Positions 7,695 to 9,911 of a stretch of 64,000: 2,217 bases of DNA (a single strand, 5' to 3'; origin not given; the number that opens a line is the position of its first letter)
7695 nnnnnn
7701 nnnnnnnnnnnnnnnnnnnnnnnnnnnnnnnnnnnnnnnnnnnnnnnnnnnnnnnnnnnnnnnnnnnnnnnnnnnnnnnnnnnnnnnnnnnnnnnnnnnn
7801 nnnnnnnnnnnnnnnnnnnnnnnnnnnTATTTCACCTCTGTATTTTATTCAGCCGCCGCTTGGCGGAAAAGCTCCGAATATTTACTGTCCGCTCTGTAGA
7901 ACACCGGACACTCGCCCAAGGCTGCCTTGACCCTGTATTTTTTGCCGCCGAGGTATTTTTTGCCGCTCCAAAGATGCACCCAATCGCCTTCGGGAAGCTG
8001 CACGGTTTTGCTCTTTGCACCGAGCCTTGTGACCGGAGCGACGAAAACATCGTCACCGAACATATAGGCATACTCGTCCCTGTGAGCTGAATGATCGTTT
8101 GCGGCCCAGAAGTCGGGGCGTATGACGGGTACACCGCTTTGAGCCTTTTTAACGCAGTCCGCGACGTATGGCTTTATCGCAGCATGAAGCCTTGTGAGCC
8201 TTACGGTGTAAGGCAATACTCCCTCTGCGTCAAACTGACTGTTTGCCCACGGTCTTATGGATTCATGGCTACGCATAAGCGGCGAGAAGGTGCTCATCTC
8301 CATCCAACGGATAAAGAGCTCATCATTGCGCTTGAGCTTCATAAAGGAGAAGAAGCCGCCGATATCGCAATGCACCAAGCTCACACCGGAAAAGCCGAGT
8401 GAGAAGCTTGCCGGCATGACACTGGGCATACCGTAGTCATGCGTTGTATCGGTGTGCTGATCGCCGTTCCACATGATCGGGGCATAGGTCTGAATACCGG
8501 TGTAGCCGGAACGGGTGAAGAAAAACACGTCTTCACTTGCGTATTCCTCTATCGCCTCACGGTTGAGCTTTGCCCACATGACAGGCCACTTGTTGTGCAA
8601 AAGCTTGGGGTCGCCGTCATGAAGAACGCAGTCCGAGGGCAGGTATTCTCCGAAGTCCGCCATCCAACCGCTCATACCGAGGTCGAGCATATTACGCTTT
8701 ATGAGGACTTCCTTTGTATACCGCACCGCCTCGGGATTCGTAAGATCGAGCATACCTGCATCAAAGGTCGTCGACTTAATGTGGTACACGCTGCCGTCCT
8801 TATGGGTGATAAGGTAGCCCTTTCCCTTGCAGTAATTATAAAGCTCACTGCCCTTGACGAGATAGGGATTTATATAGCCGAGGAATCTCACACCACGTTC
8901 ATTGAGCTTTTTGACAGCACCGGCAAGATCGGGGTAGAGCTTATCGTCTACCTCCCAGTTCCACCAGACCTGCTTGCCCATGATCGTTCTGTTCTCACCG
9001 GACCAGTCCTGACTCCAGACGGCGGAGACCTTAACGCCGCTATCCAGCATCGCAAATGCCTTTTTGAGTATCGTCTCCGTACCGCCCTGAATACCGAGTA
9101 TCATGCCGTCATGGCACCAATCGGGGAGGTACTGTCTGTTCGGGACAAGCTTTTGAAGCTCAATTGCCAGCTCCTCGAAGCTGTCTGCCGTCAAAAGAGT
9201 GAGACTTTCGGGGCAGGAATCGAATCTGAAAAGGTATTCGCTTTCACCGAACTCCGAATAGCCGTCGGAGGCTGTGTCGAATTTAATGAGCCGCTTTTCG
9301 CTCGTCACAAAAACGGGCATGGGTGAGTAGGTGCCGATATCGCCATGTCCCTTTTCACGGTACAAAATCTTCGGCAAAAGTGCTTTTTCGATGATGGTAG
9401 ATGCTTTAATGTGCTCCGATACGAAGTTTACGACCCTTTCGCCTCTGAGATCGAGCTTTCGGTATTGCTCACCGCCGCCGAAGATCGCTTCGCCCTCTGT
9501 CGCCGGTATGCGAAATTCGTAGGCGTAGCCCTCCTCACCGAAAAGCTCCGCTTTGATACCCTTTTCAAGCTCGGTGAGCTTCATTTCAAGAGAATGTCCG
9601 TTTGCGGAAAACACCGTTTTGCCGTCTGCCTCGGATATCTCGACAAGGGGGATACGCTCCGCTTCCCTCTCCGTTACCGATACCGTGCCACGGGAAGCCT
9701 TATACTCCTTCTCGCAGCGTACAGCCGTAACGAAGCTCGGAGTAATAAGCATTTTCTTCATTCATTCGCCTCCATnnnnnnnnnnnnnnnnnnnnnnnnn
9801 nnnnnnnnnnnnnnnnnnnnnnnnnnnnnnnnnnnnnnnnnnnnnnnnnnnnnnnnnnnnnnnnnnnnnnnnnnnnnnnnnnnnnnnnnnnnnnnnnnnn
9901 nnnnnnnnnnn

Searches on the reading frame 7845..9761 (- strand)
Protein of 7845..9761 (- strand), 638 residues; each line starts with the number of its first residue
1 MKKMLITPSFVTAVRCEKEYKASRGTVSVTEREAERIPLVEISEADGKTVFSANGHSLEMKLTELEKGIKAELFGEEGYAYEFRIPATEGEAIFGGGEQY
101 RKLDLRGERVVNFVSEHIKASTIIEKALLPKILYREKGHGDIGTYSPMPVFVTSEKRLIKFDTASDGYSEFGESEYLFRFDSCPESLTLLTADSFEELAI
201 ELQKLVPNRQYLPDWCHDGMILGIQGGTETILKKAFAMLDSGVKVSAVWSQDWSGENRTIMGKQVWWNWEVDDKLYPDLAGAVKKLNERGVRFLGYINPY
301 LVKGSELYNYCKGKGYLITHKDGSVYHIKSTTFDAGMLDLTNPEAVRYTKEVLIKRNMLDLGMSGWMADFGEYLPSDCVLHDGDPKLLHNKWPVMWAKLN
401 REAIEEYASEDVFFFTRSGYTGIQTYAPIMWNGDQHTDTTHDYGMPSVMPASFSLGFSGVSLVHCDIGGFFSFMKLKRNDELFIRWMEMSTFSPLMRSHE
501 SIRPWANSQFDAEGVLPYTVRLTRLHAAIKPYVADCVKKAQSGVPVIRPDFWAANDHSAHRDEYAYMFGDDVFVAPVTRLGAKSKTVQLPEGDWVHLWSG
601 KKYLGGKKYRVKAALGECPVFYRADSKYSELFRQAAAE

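Call 12: search_protein_families(library=pfam, proteins=[window:7845-9761:-], max_evalue=0.001)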
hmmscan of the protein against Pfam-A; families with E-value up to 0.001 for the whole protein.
window:7845-9761:- (638 aa): 3 families
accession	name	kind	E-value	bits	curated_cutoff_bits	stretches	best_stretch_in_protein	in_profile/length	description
PF01055.32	Glyco_hydro_31_2nd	-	6e-43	147.9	23.5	1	260-507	52-303/328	Glycosyl hydrolases family 31 TIM-barrel domain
PF21365.3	Glyco_hydro_31_3rd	-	1e-16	61.6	24.4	1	543-626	1-85/87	Glycosyl hydrolase family 31 C-terminal domain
PF13802.12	Gal_mutarotas_2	-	0.00069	20.4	27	0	42-116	71-143/184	Glycosyl hydrolase 31 N-terminal galactose mutarotase-like domain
